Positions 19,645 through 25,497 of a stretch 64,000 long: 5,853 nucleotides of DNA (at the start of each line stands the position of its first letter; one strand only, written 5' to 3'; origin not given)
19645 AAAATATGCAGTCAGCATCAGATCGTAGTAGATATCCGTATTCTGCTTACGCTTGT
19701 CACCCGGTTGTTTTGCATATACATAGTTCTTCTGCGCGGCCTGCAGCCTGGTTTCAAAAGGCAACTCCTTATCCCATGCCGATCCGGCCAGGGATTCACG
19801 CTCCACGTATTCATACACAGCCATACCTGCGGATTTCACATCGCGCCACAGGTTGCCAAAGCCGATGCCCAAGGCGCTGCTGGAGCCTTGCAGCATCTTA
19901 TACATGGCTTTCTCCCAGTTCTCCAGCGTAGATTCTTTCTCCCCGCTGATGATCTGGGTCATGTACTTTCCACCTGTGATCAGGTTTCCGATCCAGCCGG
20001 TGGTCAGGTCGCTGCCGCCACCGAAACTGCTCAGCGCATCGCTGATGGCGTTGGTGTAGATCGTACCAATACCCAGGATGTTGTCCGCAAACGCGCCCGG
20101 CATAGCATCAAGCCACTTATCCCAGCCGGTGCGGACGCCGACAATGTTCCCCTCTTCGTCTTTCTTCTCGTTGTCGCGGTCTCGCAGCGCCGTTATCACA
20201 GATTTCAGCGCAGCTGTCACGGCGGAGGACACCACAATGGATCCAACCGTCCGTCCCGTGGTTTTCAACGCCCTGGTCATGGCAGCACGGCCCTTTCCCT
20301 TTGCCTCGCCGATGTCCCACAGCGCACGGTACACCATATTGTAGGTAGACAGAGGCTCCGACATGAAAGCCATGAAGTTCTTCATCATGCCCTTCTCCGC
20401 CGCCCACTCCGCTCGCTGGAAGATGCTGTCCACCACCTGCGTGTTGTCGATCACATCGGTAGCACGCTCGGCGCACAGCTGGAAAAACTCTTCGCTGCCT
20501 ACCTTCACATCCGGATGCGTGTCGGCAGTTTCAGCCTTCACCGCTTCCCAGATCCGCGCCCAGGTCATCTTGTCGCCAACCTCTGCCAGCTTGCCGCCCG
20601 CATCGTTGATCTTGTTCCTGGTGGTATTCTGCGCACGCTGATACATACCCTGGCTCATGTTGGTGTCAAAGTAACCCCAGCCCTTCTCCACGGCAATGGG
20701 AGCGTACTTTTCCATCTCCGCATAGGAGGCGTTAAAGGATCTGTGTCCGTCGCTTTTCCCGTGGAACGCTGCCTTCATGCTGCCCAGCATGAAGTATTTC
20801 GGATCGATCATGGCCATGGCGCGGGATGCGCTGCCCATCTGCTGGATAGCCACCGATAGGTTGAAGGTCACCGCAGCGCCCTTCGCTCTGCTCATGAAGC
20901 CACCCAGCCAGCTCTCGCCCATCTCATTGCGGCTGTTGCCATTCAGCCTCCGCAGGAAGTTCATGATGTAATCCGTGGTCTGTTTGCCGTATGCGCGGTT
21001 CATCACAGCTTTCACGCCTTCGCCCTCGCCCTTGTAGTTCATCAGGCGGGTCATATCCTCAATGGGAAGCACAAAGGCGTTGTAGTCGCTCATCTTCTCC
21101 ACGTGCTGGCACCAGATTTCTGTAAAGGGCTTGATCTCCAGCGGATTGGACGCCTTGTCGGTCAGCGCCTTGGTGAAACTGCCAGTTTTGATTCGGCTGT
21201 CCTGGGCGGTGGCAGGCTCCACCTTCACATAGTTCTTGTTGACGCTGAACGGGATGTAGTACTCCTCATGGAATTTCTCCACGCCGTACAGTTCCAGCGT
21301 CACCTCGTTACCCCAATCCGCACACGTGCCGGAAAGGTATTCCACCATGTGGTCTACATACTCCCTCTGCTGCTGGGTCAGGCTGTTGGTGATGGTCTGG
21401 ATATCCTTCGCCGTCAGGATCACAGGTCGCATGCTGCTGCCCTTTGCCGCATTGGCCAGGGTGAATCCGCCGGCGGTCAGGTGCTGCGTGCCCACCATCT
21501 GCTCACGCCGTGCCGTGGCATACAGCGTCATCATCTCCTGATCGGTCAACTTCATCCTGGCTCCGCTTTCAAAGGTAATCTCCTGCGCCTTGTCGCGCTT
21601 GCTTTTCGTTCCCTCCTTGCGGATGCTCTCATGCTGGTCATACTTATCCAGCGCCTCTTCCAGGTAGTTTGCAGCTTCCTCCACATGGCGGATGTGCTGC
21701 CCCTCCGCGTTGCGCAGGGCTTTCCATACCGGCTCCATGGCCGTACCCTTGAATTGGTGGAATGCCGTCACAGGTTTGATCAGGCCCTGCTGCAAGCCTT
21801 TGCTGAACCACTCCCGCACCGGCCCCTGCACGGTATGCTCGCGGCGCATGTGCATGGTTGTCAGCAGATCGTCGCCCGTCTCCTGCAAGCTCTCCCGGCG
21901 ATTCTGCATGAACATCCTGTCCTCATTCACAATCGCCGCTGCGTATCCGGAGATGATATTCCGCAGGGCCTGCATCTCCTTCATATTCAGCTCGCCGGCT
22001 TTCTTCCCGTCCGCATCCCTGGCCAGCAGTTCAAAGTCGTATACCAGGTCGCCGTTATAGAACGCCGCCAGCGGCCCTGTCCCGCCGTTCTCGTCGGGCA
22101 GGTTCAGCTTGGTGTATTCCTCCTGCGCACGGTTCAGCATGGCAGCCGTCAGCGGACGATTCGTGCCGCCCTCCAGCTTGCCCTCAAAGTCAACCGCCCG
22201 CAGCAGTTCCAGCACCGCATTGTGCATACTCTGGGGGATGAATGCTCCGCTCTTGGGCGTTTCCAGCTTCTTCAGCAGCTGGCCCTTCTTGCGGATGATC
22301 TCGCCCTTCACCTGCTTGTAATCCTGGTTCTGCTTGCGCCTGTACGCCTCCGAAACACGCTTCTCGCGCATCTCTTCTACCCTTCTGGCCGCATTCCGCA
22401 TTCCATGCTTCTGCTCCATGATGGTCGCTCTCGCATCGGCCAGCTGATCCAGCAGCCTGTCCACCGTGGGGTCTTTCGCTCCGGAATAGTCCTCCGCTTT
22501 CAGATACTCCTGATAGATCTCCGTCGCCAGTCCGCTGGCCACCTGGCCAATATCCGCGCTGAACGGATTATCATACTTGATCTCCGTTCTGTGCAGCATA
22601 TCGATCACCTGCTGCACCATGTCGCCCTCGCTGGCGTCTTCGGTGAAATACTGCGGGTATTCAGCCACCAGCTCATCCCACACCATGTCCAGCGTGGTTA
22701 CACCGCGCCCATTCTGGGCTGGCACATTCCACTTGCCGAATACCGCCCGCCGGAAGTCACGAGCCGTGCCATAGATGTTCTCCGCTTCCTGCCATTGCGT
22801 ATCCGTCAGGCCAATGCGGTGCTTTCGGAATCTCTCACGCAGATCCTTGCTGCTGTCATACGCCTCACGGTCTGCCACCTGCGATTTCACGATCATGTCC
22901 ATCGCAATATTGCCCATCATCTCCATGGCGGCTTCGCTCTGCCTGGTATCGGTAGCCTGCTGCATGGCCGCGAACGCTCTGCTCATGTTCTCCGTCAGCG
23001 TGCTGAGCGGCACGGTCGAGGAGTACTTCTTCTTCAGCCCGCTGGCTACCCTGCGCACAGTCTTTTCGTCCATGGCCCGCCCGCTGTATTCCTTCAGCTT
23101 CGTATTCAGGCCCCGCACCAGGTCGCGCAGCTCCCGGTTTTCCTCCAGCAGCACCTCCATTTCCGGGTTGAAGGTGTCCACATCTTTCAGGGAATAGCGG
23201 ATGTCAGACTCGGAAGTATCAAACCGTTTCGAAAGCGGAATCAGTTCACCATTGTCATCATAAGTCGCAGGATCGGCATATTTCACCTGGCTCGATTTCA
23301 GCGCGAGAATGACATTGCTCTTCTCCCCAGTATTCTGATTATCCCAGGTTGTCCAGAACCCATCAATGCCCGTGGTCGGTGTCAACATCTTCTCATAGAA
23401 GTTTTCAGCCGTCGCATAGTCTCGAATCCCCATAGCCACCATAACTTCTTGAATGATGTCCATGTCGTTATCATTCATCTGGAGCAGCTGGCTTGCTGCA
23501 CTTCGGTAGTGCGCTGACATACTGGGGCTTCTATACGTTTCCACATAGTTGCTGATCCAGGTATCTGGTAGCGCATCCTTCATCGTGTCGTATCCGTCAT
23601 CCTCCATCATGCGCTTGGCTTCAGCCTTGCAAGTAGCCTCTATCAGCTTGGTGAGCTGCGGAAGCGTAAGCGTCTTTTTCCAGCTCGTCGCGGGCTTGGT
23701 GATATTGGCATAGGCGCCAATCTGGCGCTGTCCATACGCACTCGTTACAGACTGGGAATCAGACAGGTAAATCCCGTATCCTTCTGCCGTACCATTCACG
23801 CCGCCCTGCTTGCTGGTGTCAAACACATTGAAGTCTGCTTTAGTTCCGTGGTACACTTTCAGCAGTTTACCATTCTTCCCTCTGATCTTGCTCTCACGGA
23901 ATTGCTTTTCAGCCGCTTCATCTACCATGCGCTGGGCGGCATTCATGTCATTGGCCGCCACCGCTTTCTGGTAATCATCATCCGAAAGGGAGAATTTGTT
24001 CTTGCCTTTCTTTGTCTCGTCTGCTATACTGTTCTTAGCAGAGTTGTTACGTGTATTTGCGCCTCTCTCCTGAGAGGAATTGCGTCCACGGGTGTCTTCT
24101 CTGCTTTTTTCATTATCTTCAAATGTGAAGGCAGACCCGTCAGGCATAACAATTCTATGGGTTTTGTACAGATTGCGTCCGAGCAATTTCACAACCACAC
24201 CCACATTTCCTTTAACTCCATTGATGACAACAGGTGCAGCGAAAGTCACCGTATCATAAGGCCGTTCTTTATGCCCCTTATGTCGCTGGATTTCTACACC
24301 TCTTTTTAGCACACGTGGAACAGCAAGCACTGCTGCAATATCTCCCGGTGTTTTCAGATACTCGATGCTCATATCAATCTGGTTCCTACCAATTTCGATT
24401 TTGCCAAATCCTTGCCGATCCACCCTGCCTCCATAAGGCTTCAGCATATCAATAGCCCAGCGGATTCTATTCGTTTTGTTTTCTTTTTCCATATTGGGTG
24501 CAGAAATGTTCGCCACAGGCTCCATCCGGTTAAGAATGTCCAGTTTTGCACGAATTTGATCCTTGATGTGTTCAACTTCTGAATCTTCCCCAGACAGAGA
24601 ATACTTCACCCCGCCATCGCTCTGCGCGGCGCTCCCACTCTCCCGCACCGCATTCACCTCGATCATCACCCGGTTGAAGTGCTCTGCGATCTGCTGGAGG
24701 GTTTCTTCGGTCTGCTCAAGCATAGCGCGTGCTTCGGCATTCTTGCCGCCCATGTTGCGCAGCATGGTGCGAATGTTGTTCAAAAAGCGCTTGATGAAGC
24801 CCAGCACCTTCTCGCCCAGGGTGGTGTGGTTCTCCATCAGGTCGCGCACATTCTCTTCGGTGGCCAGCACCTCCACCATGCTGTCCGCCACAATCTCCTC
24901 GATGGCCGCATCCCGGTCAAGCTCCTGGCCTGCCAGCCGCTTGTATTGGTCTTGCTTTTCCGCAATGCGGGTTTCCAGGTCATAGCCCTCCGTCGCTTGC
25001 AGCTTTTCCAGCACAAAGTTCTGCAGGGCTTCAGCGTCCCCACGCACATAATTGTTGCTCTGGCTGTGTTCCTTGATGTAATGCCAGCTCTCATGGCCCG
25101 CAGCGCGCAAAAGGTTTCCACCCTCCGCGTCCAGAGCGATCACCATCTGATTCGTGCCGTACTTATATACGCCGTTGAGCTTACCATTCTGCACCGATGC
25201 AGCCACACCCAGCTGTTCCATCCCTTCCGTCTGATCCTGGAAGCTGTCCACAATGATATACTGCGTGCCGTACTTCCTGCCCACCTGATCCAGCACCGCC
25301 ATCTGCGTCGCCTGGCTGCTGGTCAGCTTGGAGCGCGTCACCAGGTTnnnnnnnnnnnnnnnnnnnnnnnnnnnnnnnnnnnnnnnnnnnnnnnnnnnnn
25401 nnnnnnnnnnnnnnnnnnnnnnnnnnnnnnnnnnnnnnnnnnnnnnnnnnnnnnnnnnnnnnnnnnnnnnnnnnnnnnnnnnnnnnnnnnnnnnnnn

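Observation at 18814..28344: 3176-aa single ORF with several enzyme-like modules: candidate polyvalent (injected effector) protein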

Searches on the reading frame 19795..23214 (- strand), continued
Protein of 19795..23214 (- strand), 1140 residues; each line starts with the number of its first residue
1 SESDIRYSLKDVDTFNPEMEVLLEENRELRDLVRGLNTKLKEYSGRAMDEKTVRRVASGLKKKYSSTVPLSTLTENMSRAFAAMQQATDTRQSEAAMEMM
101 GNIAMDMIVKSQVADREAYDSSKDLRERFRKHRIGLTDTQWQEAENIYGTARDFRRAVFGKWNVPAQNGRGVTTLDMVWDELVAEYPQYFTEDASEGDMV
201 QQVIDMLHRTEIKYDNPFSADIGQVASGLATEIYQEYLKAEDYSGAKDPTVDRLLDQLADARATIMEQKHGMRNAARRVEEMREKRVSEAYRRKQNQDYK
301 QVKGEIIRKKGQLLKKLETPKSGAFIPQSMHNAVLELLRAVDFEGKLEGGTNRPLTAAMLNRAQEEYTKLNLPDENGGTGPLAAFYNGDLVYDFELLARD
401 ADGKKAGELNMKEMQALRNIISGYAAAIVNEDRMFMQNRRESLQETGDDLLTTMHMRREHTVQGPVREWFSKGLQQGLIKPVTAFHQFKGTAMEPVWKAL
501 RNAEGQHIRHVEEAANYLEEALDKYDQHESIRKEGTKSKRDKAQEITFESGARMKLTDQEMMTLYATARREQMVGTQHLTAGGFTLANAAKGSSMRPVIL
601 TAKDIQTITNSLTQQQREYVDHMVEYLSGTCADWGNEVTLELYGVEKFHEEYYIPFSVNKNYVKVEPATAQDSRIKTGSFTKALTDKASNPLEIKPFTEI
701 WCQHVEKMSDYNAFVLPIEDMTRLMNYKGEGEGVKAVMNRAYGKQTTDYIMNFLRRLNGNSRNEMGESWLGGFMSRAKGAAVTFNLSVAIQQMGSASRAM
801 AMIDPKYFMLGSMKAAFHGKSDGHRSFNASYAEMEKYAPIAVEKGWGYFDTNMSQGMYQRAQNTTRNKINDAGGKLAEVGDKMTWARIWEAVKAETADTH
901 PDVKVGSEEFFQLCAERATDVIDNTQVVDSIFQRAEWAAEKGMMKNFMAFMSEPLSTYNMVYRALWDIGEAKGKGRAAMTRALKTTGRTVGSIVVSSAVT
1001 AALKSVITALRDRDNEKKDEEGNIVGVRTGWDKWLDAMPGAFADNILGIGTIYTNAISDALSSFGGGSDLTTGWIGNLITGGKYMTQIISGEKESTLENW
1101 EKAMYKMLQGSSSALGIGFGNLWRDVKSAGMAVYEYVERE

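Call 99: find_related_loci(query=A5, collection=genome_contigs, flank=3000)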
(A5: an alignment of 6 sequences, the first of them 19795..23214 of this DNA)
Query A5 (1140 aa) in genome_contigs; peptide patterns used: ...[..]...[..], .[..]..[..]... (x = any residue, [..] = any of these).
28 stretches matched a pattern; 4 encode a relative of the query (tblastn E <= 1e-3); 4 distinct loci.
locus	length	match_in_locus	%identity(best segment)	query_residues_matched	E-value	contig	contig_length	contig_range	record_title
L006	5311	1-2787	61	220-1140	0e+0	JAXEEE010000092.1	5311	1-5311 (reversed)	MAG: Eubacteriales bacterium isolate SUG2562 k141_53625, whole genome shotgun sequence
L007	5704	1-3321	53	16-1140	0e+0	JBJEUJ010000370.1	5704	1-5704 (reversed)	MAG: Aristaeellaceae bacterium isolate LOHA14_bin.011 NODE_6887_length_5704_cov_16.173482, whole genome shotgun sequence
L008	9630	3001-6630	40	4-1138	0e+0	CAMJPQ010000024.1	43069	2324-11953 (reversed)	MAG: uncultured Clostridia bacterium isolate SRR12081292_bin.62_metaWRAP_v1.3_MAG genome assembly, contig: ERZ12289771.1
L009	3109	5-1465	45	644-1140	1e-112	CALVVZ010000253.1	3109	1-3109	MAG: uncultured Clostridia bacterium isolate BRZ_BV__bin18 genome assembly, contig: BRZ_BV__NODE_31979_length_3109_cov_4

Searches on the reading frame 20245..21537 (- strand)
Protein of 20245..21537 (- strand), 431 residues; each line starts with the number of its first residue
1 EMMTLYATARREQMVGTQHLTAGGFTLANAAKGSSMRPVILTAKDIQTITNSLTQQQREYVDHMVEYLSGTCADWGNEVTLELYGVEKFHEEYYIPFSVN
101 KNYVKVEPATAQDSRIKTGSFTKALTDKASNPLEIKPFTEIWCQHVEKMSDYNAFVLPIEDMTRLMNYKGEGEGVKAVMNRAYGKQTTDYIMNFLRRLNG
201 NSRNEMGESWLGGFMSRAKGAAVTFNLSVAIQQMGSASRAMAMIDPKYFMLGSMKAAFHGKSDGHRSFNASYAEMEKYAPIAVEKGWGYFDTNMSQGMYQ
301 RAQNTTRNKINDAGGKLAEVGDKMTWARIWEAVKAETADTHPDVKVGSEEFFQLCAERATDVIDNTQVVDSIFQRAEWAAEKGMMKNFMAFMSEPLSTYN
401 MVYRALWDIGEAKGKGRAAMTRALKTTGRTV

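Call 104: search_dna_similar(query=window:20245-21537:-, collection=phages, mode=protein, max_evalue=1, max_rows=30)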
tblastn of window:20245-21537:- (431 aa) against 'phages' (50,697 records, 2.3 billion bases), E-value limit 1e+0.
Records with a match: 1; places in all: 1; records where one place covers at least 80% of the query: 1.
Best place of each record, by identity: <60% 1.
By first word of the organism name: Bacteriophage 1.
By host as written in the record: - 1.
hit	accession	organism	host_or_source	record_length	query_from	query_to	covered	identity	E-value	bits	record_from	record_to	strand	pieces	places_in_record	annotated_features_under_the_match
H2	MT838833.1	Bacteriophage sp.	human fecal samples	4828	1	402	93%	34.5%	5e-72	251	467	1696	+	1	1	record has no annotation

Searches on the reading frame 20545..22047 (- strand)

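Call 8: search_protein_families(library=pfam, proteins=[window:20545-22047:-], max_evalue=5)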
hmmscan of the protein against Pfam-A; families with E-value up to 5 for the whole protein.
window:20545-22047:- (501 aa): 2 families
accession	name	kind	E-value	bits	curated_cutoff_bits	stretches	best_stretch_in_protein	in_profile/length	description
PF06479.17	Ribonuc_2-5A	-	0.039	14.5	23.3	1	58-126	20-83/127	Ribonuclease 2-5A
PF22782.1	SDE2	-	0.27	12.5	26.4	1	109-174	26-85/100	Splicing regulator SDE2, SDE2 domain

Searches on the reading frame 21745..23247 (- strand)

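Call 8: search_protein_families(library=pfam, proteins=[window:21745-23247:-], max_evalue=5)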
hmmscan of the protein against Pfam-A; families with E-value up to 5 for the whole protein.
window:21745-23247:- (501 aa): 5 families
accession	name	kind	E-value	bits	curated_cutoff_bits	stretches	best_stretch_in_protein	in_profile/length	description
PF09074.15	Mer2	-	0.037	14.3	27.7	1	34-108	81-152/193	Mer2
PF25034.1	Spectrin_SYNE1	-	0.2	11.7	35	1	46-107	4-61/188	Nesprin-1, spectrin repeats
PF11577.13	NEMO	-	0.36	11.3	23.2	1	29-53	7-31/68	NF-kappa-B essential modulator NEMO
PF05103.18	DivIVA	-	0.93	9.9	28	1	28-56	32-60/131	DivIVA protein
PF20648.2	DUF6809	-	1.1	10.6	27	0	303-332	19-48/85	Family of unknown function (DUF6809)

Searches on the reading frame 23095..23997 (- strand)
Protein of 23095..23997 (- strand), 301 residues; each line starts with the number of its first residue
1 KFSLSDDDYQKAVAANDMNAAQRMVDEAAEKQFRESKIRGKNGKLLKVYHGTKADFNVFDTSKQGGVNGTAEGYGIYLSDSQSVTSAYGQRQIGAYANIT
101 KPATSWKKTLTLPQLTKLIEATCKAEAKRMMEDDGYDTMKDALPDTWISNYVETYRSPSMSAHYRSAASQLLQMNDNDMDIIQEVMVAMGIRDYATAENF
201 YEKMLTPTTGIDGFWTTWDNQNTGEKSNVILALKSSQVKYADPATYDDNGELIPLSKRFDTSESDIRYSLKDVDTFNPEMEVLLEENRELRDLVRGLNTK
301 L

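Call 8: search_protein_families(library=pfam, proteins=[window:23095-23997:-], max_evalue=5)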
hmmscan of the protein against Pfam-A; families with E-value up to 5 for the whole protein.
window:23095-23997:- (301 aa): 4 families
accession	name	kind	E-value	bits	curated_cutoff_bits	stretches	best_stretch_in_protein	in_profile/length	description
PF18760.7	ART-PolyVal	-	1.2e-14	55.7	31.2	1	41-242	2-134/140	ADP-Ribosyltransferase in polyvalent proteins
PF23839.1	DUF7209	-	0.0057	16.7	27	1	117-166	5-55/77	Family of unknown function (DUF7209)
PF03259.23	Robl_LC7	-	0.094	12.9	23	1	12-46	43-77/91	Roadblock/LC7 domain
PF00644.27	PARP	-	0.11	12.5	26.7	1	21-91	28-102/199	Poly(ADP-ribose) polymerase catalytic domain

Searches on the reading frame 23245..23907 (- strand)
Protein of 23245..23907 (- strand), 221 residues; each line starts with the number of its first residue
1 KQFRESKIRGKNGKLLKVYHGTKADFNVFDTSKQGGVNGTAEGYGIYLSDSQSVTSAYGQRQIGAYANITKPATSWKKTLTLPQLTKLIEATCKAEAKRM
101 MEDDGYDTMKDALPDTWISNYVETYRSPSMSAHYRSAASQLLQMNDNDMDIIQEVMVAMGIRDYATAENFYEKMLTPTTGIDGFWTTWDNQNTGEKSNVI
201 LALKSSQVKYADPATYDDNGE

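Call 106: search_solved_structures(query=window:23245-23907:-, max_evalue=10, show_alignments=2)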
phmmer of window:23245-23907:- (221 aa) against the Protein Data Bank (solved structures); distinct sequences matched with E-value up to 10: 0.

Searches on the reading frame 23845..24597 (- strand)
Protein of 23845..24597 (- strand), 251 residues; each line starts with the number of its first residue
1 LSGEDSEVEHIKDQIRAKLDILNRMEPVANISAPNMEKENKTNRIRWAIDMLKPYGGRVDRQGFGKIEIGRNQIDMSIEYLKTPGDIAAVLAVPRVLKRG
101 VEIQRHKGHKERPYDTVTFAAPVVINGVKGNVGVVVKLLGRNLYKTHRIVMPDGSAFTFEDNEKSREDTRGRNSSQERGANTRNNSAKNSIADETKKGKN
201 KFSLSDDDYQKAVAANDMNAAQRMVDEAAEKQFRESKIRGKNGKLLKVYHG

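Call 8: search_protein_families(library=pfam, proteins=[window:23845-24597:-], max_evalue=5)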
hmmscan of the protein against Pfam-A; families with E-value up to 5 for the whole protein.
window:23845-24597:- (251 aa): 4 families
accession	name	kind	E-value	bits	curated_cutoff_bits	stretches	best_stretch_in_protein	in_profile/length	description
PF18798.6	LPD3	-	2.2e-06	28.3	27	1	43-138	5-106/114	Large polyvalent protein-associated domain 3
PF17633.7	DUF5514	-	0.029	15.1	27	1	182-215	16-49/142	Family of unknown function (DUF5514)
PF03259.23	Robl_LC7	-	0.068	13.4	23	1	211-246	42-77/91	Roadblock/LC7 domain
PF02676.19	TYW3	-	0.11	12.3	27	1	140-240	71-148/211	Methyltransferase TYW3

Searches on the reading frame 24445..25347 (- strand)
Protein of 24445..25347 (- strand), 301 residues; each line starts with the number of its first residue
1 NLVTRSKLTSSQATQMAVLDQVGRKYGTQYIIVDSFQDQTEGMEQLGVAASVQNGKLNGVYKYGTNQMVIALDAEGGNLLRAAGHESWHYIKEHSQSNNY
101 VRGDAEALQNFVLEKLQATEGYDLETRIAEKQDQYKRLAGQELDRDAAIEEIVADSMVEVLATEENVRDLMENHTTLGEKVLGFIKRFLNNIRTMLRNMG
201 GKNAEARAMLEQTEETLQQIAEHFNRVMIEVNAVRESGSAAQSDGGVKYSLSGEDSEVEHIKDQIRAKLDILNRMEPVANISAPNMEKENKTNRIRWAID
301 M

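Call 8: search_protein_families(library=pfam, proteins=[window:24445-25347:-], max_evalue=5)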
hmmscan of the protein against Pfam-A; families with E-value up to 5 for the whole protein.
window:24445-25347:- (301 aa): 4 families
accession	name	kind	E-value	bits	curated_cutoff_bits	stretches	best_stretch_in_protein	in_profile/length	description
PF07544.18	Med9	-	0.0027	18.2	26.9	2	240-274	41-75/80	RNA polymerase II transcription mediator complex subunit 9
PF24611.2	Spectrin_Anc-1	-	0.025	15.3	33.2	1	146-231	31-114/115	Nuclear anchorage protein 1, spectrin-like repeat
PF01544.23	CorA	-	0.06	13.1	27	1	158-237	141-214/292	CorA-like Mg2+ transporter protein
PF09969.14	DUF2203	-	1.7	9.8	24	1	204-275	6-72/122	Uncharacterized conserved protein (DUF2203)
